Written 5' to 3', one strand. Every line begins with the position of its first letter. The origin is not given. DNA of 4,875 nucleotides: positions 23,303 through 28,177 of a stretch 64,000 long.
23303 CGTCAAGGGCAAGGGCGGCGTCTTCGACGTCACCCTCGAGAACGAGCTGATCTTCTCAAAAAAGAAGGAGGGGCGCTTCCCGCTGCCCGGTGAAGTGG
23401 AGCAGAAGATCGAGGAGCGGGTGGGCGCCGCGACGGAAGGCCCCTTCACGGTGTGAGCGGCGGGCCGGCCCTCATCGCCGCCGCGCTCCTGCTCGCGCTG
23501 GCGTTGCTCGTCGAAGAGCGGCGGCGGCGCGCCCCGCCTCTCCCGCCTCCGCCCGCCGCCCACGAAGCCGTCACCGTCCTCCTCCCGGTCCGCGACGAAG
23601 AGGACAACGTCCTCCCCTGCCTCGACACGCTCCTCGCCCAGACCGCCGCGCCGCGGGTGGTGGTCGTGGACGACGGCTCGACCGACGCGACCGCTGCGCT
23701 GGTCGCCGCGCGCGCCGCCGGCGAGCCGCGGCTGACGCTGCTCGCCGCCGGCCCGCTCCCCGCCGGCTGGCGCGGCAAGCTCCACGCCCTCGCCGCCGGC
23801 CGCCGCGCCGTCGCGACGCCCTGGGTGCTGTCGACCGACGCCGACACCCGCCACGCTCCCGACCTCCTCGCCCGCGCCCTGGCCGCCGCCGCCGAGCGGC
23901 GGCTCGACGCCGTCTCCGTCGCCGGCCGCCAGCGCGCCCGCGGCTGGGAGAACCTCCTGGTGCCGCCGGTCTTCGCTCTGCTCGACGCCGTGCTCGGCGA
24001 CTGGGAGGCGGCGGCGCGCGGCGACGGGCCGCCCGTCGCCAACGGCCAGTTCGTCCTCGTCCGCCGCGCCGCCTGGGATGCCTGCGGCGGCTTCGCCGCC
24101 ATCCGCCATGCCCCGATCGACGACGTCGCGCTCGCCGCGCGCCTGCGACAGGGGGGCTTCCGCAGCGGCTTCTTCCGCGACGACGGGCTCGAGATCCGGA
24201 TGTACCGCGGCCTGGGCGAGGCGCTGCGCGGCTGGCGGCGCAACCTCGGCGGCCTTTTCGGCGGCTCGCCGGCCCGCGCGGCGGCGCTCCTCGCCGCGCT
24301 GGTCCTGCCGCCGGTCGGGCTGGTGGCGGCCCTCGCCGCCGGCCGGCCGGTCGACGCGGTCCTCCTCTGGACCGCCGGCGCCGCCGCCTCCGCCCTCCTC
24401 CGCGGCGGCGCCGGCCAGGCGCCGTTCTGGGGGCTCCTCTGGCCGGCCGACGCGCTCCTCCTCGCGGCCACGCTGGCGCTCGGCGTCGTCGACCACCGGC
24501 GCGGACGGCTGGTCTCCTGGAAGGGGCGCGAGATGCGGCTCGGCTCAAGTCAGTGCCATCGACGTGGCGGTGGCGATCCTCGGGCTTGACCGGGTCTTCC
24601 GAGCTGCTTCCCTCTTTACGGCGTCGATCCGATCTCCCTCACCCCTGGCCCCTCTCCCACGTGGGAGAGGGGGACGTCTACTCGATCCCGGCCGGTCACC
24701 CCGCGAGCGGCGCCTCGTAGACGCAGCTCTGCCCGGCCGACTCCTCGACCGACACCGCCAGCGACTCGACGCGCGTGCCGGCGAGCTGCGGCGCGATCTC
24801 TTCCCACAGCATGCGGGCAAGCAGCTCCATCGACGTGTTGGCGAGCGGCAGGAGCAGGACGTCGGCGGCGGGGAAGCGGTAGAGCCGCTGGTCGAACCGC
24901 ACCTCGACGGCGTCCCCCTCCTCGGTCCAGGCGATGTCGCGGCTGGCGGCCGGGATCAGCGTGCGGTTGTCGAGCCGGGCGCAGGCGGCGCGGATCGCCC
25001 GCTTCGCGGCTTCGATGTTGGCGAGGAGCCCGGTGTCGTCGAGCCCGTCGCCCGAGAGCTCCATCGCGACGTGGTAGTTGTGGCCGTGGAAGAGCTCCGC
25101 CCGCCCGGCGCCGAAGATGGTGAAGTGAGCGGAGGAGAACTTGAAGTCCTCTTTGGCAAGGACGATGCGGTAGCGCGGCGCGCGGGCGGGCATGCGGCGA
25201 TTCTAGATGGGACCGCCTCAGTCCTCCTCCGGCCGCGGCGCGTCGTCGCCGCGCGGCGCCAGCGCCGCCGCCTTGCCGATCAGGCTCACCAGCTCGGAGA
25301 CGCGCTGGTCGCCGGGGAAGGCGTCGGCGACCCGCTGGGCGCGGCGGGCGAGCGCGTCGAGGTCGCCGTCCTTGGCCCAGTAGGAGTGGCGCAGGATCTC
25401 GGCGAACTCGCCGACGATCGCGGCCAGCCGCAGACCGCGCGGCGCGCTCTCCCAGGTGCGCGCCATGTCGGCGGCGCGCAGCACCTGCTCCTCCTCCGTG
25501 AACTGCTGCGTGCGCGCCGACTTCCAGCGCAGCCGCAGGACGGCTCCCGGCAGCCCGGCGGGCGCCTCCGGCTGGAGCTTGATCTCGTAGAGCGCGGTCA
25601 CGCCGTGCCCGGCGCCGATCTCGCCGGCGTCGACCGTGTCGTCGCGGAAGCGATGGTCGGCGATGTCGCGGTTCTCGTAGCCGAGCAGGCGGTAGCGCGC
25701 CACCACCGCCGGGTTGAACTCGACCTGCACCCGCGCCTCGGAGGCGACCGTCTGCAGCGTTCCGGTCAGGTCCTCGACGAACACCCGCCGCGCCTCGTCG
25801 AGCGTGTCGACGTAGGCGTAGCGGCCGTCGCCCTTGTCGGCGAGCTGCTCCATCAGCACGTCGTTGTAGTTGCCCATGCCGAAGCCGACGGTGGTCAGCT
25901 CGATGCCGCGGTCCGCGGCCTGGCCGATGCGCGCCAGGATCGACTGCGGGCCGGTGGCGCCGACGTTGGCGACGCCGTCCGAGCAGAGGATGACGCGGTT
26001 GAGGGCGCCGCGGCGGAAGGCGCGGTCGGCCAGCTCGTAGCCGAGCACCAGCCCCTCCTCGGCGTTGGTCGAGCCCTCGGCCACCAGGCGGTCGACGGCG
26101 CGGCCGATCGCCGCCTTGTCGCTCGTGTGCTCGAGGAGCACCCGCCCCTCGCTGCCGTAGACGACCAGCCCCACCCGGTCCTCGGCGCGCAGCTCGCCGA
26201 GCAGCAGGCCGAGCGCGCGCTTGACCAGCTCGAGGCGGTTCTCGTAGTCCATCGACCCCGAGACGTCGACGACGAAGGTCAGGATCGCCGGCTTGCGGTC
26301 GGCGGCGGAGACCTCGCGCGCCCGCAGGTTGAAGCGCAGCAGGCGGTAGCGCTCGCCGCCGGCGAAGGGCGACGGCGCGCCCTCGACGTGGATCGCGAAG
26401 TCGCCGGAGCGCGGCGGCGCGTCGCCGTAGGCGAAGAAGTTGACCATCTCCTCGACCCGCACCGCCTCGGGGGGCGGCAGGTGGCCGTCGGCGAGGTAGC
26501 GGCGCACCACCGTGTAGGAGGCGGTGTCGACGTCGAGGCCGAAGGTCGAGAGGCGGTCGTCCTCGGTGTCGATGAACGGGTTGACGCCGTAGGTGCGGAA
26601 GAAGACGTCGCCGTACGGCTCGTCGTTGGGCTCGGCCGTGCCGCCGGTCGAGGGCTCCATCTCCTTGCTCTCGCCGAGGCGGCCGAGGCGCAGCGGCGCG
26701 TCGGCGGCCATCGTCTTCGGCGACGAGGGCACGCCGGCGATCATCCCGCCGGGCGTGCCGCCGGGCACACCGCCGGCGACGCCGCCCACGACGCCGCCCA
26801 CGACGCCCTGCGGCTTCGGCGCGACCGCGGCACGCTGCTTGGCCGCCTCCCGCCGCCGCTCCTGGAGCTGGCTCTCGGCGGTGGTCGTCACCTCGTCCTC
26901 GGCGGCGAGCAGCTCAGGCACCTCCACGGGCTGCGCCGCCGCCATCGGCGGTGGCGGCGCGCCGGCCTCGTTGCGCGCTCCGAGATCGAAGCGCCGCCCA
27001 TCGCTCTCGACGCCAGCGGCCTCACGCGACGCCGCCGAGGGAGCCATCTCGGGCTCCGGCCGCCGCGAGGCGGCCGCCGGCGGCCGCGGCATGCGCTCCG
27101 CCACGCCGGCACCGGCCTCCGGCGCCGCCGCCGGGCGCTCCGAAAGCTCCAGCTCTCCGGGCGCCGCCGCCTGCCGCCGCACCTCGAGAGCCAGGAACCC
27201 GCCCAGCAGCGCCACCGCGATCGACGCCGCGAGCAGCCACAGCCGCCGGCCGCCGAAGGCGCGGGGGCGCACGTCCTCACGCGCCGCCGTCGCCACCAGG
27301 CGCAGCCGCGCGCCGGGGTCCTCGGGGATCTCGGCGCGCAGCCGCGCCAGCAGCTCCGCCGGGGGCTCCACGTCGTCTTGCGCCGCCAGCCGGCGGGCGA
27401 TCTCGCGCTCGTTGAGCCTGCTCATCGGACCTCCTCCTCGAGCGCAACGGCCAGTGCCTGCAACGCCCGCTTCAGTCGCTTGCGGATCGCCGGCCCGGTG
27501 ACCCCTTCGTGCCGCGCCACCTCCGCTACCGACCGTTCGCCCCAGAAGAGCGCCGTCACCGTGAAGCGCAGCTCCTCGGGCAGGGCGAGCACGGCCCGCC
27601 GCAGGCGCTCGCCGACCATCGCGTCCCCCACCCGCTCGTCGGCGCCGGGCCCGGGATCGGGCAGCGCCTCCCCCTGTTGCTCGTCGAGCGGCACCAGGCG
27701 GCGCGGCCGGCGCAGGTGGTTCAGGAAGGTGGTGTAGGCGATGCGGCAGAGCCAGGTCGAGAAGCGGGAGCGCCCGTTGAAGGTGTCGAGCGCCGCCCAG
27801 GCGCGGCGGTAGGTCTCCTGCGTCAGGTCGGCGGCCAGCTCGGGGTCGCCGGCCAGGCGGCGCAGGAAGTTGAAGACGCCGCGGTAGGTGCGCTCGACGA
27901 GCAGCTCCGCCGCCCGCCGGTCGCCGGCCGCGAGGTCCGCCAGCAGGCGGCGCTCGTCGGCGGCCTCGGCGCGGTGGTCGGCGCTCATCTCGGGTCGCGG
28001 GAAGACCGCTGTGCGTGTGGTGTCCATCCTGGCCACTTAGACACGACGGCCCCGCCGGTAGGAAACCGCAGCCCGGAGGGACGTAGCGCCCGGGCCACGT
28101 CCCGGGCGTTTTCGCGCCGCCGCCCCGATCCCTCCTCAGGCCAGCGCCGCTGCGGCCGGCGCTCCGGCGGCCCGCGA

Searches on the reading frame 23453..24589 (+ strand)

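Call 10: search_protein_families(library=pfam, proteins=[window:23453-24589:+], max_evalue=0.001)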
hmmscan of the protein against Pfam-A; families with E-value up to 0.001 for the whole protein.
window:23453-24589:+ (378 aa): 4 families
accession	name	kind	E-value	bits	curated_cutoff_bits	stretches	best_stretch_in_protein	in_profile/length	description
PF00535.33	Glycos_transf_2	-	2e-16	60.8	23.3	1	41-161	1-118/168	Glycosyl transferase family 2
PF13641.12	Glyco_tranf_2_3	-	2.4e-14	54.3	27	1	40-240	3-203/230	Glycosyltransferase like family 2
PF13506.12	Glyco_transf_21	-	2.4e-12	47.1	21.7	1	101-240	10-146/174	Glycosyl transferase family 21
PF13632.12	Glyco_trans_2_3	-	1.9e-07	31.5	27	1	124-306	1-189/198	Glycosyl transferase family group 2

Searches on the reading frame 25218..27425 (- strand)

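Call 11: search_protein_families(library=pfam, proteins=[window:25218-27425:-], max_evalue=0.001)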
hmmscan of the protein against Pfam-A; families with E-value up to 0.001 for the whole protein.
window:25218-27425:- (735 aa): 5 families
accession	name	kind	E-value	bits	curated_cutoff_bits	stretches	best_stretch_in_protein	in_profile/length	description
PF12034.13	YfbK_C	-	3.3e-35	122.4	25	2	555-617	1-63/184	Uncharacterized protein YfbK, C-terminal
PF12450.13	vWF_A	-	1.2e-25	89.8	25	1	276-356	7-88/94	von Willebrand factor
PF00092.34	VWA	-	1e-16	62.1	23.8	1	382-543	2-166/174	von Willebrand factor type A domain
PF13519.12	VWA_2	-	5.2e-15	56.4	27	1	383-484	2-106/107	von Willebrand factor type A domain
PF01882.25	DUF58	-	0.00067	19.3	23.4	0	382-487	38-146/216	Protein of unknown function DUF58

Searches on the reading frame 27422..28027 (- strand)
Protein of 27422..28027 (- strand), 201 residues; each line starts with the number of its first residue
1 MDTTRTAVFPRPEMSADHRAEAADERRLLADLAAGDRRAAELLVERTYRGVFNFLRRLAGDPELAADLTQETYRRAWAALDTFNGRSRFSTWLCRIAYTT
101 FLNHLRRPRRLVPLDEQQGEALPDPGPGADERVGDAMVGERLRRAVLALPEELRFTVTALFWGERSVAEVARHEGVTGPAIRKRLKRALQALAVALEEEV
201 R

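Call 11: search_protein_families(library=pfam, proteins=[window:27422-28027:-], max_evalue=0.001)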
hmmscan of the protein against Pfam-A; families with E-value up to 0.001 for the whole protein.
window:27422-28027:- (201 aa): 3 families
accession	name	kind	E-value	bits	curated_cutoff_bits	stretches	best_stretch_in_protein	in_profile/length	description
PF04542.20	Sigma70_r2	-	6.1e-18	64.8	24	1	43-110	1-70/71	Sigma-70 region 2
PF08281.18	Sigma70_r4_2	-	4.9e-07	29.7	25.7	1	140-192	2-54/54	Sigma-70, region 4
PF04545.22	Sigma70_r4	-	0.00035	20.5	24.1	1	149-192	5-48/50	Sigma-70, region 4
